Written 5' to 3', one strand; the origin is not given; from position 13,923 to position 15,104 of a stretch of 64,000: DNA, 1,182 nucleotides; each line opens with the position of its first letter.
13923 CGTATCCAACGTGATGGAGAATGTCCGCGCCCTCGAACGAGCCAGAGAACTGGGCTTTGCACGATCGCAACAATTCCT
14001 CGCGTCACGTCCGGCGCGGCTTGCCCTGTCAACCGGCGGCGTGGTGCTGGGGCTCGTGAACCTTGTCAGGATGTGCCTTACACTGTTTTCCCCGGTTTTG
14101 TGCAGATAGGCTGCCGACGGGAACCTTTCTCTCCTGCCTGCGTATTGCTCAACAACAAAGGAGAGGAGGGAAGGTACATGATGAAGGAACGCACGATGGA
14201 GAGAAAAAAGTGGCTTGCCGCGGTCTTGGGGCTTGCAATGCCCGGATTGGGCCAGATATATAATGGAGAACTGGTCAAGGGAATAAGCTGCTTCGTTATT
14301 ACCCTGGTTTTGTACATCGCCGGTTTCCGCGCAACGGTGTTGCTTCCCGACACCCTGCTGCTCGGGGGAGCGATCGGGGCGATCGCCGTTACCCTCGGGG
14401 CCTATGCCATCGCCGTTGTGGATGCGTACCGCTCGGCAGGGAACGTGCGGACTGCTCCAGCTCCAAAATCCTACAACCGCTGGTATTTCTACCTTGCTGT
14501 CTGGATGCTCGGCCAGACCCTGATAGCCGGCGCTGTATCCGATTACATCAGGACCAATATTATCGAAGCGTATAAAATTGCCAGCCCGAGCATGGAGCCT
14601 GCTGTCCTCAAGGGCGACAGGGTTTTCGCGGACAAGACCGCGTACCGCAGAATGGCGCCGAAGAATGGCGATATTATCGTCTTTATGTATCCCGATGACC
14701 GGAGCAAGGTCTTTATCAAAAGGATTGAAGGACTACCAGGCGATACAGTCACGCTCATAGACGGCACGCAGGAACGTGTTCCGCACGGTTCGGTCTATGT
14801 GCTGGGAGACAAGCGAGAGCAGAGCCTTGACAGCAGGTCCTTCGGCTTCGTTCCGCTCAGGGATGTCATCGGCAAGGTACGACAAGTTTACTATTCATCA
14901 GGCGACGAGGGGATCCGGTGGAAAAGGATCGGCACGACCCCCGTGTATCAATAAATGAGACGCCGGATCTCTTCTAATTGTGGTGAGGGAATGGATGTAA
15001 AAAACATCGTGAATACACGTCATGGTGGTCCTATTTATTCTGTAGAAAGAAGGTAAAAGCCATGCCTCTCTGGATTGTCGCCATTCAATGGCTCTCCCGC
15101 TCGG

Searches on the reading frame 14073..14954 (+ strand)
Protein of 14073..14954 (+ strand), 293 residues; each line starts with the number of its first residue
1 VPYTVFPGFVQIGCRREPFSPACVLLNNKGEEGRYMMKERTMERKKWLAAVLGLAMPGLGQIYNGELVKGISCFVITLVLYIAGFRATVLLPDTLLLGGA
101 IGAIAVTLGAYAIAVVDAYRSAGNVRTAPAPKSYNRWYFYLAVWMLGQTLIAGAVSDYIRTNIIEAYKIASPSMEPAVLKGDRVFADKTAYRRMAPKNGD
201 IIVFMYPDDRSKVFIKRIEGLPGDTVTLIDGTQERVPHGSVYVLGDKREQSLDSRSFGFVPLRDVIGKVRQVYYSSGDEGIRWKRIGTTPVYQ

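Call 50: search_protein_families(library=pfam, proteins=[window:14073-14954:+], max_evalue=0.00001)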
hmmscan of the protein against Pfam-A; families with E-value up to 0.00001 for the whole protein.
window:14073-14954:+ (293 aa): 1 family
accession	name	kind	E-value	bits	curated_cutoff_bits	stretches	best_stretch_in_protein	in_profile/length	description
PF10502.14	Peptidase_S26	-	5.9e-34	117.9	22.9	2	148-230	7-89/168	Signal peptidase, peptidase S26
